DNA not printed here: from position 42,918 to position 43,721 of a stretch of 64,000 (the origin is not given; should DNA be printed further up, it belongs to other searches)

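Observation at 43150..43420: MSP/PapD-like juxtamembrane module between TM helix and kinase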

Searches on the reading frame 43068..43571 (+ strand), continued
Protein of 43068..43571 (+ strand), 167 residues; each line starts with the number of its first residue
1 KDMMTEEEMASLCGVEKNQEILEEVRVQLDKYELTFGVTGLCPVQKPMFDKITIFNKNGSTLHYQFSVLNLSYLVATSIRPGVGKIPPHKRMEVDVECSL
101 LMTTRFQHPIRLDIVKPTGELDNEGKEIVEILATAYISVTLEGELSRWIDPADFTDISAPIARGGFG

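Call 53: list_cluster_members(proteins=[P0194, P0078, P0088, P0090, P0121, P0148, P0155, P0116, P0136, P0200])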
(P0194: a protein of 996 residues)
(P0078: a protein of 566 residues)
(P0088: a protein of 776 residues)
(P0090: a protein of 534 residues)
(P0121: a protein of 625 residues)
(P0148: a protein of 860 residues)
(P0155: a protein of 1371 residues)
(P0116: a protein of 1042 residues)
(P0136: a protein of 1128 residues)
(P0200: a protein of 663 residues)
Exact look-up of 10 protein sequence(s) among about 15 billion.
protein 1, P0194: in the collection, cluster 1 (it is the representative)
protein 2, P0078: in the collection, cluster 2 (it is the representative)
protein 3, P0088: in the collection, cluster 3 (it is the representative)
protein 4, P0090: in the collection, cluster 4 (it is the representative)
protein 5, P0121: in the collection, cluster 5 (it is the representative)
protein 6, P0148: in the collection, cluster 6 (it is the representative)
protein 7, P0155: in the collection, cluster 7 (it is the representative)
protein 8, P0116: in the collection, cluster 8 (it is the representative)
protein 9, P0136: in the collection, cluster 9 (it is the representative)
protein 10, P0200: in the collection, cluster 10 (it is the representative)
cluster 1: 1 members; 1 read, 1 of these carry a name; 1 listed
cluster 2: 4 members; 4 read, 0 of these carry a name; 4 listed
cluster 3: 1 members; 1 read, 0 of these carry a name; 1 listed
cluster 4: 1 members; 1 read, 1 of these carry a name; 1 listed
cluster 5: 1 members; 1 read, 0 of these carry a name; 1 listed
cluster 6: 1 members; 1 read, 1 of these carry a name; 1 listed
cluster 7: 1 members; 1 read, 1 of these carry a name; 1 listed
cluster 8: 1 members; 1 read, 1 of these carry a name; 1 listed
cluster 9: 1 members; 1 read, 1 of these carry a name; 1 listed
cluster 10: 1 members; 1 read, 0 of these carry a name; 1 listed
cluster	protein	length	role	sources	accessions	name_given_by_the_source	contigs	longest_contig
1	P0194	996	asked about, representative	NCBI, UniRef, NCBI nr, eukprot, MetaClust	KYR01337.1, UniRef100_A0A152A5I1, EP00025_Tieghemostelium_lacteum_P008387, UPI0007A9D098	protein kinase [Tieghemostelium lacteum] | Protein kinase n=1 Tax=Tieghemostelium lacteum TaxID=361077 RepID=A0A152A5I1_TIELA | KYR01337.1 protein kinase [Tieghemostelium lacteum]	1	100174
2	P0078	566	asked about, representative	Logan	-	-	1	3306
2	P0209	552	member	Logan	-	-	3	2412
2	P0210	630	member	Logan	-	-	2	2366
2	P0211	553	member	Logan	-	-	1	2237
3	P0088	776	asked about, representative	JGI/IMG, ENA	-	-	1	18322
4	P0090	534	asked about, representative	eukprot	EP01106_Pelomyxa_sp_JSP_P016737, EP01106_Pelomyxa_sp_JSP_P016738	TRINITY_DN6390_c0_g1_i2.p1 TRINITY_DN6390_c0_g1~~TRINITY_DN6390_c0_g1_i2.p1 ORF ...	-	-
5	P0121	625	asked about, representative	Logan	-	-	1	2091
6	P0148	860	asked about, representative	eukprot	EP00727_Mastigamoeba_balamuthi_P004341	m51a1_g13905 putative serine-threonine protein (861) ;mRNA; f:757455-760641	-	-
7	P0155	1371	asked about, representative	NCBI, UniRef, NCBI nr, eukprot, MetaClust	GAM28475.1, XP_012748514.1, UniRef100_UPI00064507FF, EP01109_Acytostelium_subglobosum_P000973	hypothetical protein SAMD00019534_116510 [Acytostelium subglobosum LB1] | hypothetical protein n=1 Tax=Acytostelium subglobosum LB1 TaxID=1410327 ... | XP_012748514.1 hypothetical protein SAMD00019534_116510 [Acytostelium subglobosum LB1]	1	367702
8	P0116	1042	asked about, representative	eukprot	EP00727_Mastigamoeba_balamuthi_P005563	m51a1_g1626 putative tyrosine (1043) ;mRNA; r:253022-256548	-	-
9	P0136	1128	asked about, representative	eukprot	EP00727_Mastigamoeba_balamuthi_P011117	m51a1_g6628 putative tyrosine (1129) ;mRNA; f:61481-66260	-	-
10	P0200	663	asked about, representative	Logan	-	-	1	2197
